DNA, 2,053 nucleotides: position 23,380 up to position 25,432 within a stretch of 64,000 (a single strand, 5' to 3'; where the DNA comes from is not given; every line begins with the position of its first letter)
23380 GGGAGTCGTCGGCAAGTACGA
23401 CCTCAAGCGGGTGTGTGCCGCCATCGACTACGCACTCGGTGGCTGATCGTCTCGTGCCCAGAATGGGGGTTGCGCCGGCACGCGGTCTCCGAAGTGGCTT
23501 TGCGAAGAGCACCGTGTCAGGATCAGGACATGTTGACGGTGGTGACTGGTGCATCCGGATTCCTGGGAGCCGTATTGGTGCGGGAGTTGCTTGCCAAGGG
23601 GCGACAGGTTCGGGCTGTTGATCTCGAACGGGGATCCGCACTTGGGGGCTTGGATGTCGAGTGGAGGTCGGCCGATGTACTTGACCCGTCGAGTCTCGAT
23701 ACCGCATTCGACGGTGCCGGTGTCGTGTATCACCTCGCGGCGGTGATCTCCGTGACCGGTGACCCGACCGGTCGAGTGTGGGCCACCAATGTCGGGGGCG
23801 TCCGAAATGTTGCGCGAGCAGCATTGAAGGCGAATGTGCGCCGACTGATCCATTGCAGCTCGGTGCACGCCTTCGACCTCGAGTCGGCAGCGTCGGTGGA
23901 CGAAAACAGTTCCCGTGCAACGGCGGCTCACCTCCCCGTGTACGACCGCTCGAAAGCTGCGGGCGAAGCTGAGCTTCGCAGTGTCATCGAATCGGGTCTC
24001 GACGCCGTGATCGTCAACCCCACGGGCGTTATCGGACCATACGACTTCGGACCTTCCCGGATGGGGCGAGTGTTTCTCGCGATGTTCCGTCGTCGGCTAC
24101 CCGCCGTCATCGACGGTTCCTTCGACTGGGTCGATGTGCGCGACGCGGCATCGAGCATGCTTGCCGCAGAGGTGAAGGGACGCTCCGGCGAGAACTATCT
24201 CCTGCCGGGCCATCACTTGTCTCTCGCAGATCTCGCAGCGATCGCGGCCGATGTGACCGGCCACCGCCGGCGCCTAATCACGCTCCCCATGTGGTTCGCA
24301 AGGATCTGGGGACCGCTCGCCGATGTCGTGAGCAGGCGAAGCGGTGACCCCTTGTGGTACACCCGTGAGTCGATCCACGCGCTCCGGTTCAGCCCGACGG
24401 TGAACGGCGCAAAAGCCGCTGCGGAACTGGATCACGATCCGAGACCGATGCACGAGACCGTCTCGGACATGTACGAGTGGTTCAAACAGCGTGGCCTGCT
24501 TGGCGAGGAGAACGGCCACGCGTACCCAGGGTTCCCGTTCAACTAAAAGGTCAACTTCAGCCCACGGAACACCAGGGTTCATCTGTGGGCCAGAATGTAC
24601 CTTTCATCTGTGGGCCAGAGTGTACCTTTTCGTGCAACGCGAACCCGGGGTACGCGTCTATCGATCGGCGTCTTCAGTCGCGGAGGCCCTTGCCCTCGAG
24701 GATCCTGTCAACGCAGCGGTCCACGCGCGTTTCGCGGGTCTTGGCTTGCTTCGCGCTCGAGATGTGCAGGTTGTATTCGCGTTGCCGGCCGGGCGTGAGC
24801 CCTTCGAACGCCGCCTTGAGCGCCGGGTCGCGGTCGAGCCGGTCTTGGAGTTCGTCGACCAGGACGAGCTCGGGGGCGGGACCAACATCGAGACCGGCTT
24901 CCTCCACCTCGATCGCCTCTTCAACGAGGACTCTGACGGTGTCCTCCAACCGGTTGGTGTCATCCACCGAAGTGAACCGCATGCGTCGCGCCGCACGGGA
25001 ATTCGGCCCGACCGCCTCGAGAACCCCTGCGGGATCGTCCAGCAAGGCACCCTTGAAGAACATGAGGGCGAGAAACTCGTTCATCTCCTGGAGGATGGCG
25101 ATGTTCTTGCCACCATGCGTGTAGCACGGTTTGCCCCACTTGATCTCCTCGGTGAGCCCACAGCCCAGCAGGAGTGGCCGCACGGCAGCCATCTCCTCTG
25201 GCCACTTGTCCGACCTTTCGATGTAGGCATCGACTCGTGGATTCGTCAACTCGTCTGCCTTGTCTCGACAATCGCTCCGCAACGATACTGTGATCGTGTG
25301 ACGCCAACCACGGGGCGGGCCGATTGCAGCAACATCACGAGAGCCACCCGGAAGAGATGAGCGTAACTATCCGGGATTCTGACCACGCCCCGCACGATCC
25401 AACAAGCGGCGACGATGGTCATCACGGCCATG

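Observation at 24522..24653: MITE-like element with 29-bp TIRs that supplies the stop codon and C-terminus of the epimerase gene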

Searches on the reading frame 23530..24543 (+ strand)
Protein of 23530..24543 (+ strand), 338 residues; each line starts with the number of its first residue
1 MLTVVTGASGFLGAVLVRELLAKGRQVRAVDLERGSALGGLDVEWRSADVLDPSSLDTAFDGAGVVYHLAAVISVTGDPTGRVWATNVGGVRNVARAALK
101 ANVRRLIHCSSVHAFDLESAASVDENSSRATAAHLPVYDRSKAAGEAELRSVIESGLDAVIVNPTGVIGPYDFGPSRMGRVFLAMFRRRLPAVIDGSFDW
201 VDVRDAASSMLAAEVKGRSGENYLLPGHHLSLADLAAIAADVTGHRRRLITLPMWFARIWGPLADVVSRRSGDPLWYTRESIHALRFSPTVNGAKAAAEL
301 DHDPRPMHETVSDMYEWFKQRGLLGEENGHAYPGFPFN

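Call 12: find_homologous_proteins(query=window:23530-24543:+)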
Query seq(338 aa) (338 aa): 7472 proteins with E <= 0.001 among 8000 candidates; the best 120 are listed.
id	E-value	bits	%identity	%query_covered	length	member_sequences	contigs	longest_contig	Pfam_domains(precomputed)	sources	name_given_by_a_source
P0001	1.1e-221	753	100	100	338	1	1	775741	PF04321.24,PF16363.12,PF02719.22,PF05368.20,PF01073.26,PF07993.19,PF13460.13,PF01370.28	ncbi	ncbi:MAG: NAD-dependent epimerase/dehydratase family protein [Acidimicrobiia bacterium]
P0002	2.3e-155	535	74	97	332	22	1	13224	PF04321.24,PF16363.12,PF02719.22,PF05368.20,PF01073.26,PF07993.19,PF13460.13,PF01370.28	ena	-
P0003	5.0e-150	517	72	99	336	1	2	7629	PF04321.24,PF16363.12,PF02719.22,PF05368.20,PF01073.26,PF07993.19,PF13460.13,PF01370.28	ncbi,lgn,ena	-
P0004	7.7e-150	517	73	96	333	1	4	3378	PF04321.24,PF16363.12,PF02719.22,PF05368.20,PF01073.26,PF07993.19,PF13460.13,PF01370.28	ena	-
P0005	3.9e-149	514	72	96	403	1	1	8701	PF04321.24,PF16363.12,PF02719.22,PF05368.20,PF01073.26,PF07993.19,PF13460.13,PF01370.28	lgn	-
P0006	4.3e-149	514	72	96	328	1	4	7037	PF04321.24,PF16363.12,PF02719.22,PF05368.20,PF01073.26,PF07993.19,PF13460.13,PF01370.28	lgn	-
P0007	5.1e-149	514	73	96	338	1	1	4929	PF04321.24,PF16363.12,PF02719.22,PF05368.20,PF01073.26,PF07993.19,PF13460.13,PF01370.28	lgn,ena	-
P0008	9.9e-149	513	72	96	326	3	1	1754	PF04321.24,PF16363.12,PF05368.20,PF01073.26,PF07993.19,PF13460.13,PF01370.28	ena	-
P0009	5.3e-147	507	72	96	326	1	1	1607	PF04321.24,PF16363.12,PF02719.22,PF05368.20,PF01073.26,PF07993.19,PF13460.13,PF01370.28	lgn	-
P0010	3.8e-146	505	72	96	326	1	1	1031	PF04321.24,PF16363.12,PF02719.22,PF05368.20,PF01073.26,PF07993.19,PF13460.13,PF01370.28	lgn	-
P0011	4.8e-146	504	71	96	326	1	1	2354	PF04321.24,PF16363.12,PF02719.22,PF05368.20,PF01073.26,PF07993.19,PF13460.13,PF01370.28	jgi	jgi:dihydroflavonol-4-reductase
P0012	5.5e-146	504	71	96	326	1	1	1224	PF04321.24,PF16363.12,PF02719.22,PF05368.20,PF01073.26,PF07993.19,PF13460.13,PF01370.28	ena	-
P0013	9.3e-146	503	71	96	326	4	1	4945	PF04321.24,PF16363.12,PF02719.22,PF05368.20,PF01073.26,PF07993.19,PF13460.13,PF01370.28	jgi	-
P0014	1.2e-145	503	72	96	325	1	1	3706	PF04321.24,PF16363.12,PF02719.22,PF05368.20,PF01073.26,PF07993.19,PF13460.13,PF01370.28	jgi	jgi:dihydroflavonol-4-reductase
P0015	1.3e-145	503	72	96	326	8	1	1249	PF04321.24,PF16363.12,PF02719.22,PF05368.20,PF01073.26,PF07993.19,PF13460.13,PF01370.28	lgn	-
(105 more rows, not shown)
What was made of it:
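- Checked: The NCBI protein for this MAG (P0001, 338 aa) has exactly this end (call 12).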

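Call 21: find_encoding_contigs(protein=P0001, flank=10000, max_places=5)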
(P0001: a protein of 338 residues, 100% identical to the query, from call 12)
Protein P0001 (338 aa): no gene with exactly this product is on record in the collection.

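Call 23: find_encoding_contigs(protein=P0002, flank=4000, max_places=3)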
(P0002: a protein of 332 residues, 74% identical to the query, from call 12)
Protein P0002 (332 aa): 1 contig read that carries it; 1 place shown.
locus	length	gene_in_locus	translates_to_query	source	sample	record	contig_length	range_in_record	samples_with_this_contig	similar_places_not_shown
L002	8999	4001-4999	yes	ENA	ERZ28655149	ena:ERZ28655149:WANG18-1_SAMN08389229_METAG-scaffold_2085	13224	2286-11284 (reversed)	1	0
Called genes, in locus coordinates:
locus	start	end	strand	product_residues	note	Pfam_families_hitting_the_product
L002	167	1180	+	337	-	PF00296:Bac_luciferase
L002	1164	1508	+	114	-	PF04993:TfoX_N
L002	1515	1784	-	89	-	PF14026:SCO4226-like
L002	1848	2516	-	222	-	PF12728:HTH_17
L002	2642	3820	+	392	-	PF02771:Acyl-CoA_dh_N (weak), PF02770:Acyl-CoA_dh_M (faint), PF00441:Acyl-CoA_dh_1, PF08028:Acyl-CoA_dh_2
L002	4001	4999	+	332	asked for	PF01073:3Beta_HSD, PF01370:Epimerase, PF02719:Polysacc_synt_2 (weak), PF04321:RmlD_sub_bind, PF05368:NmrA, PF13460:NAD_binding_10, PF16363:GDP_Man_Dehyd, PF07993:NAD_binding_4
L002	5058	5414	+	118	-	PF00719:Pyrophosphatase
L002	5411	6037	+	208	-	PF00753:Lactamase_B, PF12706:Lactamase_B_2 (faint)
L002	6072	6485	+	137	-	PF01741:MscL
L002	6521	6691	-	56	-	-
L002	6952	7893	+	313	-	PF00005:ABC_tran, PF13304:AAA_21 (weak)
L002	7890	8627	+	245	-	PF01061:ABC2_membrane, PF12698:ABC2_membrane_3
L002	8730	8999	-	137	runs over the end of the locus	PF10604:Polyketide_cyc2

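Call 24: find_encoding_contigs(protein=P0003, flank=4000, max_places=3)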
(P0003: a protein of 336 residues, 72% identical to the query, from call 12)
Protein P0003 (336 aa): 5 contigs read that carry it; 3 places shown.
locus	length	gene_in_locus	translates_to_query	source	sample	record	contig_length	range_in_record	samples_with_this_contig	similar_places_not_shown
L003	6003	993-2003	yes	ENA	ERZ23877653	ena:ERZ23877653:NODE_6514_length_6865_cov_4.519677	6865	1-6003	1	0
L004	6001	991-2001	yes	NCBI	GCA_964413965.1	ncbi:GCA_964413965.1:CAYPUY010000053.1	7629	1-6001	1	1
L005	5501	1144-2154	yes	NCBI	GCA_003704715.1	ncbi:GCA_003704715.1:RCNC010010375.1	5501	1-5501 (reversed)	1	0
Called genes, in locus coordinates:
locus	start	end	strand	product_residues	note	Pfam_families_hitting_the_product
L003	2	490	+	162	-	?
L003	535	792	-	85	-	-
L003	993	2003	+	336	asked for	PF01073:3Beta_HSD, PF01370:Epimerase, PF04321:RmlD_sub_bind, PF05368:NmrA, PF13460:NAD_binding_10, PF16363:GDP_Man_Dehyd, PF02719:Polysacc_synt_2 (weak), PF07993:NAD_binding_4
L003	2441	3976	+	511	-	PF07992:Pyr_redox_2 (faint), PF00070:Pyr_redox (weak), PF01266:DAO, PF13450:NAD_binding_8 (weak), PF04324:Fer2_BFD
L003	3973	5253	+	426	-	PF00890:FAD_binding_2 (weak), PF07992:Pyr_redox_2, PF12831:FAD_oxidored, PF13738:Pyr_redox_3 (faint), PF13450:NAD_binding_8 (faint)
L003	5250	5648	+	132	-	PF07892:DUF1667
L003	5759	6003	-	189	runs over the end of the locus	-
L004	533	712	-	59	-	-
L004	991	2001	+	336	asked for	PF01073:3Beta_HSD, PF01370:Epimerase, PF04321:RmlD_sub_bind, PF05368:NmrA, PF13460:NAD_binding_10, PF16363:GDP_Man_Dehyd, PF02719:Polysacc_synt_2 (weak), PF07993:NAD_binding_4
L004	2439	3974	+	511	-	PF07992:Pyr_redox_2 (faint), PF00070:Pyr_redox (weak), PF01266:DAO, PF13450:NAD_binding_8 (weak), PF04324:Fer2_BFD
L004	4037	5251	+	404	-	PF07992:Pyr_redox_2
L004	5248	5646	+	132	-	PF07892:DUF1667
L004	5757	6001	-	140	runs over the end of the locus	-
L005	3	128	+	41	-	?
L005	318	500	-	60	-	-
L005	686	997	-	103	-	-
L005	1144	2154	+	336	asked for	PF01073:3Beta_HSD, PF01370:Epimerase, PF04321:RmlD_sub_bind, PF05368:NmrA, PF13460:NAD_binding_10, PF16363:GDP_Man_Dehyd, PF02719:Polysacc_synt_2 (weak), PF07993:NAD_binding_4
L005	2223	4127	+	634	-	PF07992:Pyr_redox_2 (faint), PF00070:Pyr_redox (weak), PF01266:DAO, PF13450:NAD_binding_8 (faint), PF04324:Fer2_BFD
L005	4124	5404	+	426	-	PF00890:FAD_binding_2 (weak), PF07992:Pyr_redox_2, PF12831:FAD_oxidored, PF13738:Pyr_redox_3 (faint), PF13450:NAD_binding_8 (faint)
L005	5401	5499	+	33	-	?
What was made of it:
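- Tried and rejected: Loci L002-L005 do not share downstream synteny, so no empty site for copy 1 could be compared (calls 23, 24).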

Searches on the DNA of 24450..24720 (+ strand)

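Call 11: search_dna_similar(query=window:24515-24660:+, collection=plasmids, mode=distant, max_evalue=0.01, max_rows=40)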
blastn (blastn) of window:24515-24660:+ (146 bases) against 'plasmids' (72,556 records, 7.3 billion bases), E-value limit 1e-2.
No match.

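Call 42: search_rna_families(source=window, start=24450, end=24720, threshold=evalue, max_evalue=10)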
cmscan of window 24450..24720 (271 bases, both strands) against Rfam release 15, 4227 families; matches with E-value up to 10: 1.
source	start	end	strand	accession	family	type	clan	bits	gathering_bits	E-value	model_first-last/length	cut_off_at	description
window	24554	24585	-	RF01337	CRISPR-DR24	Gene; CRISPR;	-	13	35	7.7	5-30/30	no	CRISPR RNA direct repeat element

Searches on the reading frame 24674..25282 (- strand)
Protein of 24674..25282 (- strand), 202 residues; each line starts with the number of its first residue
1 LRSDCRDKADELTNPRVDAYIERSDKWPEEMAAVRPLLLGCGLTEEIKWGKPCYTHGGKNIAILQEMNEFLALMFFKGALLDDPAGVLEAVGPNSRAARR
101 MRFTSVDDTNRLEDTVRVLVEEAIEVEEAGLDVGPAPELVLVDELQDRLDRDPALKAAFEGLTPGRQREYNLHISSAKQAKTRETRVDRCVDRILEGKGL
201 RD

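Call 27: search_protein_families(library=pfam, proteins=[window:24674-25282:-], max_evalue=0.00001)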
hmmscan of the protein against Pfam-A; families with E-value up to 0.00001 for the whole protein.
window:24674-25282:- (202 aa): 2 families
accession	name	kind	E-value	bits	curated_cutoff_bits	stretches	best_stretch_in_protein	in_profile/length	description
PF13376.11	OmdA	-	3.2e-19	69.1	25.6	1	141-197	4-60/60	Bacteriocin-protection, YdeI or OmpD-Associated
PF08818.16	DUF1801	-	2.3e-16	60.4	27.2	1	29-124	3-85/85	Domain of unknown function (DU1801)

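Call 39: find_encoding_contigs(protein=window:24677-25249:-, flank=10000, max_places=6)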
Protein seq(191 aa) (191 aa): no gene with exactly this product is on record in the collection.
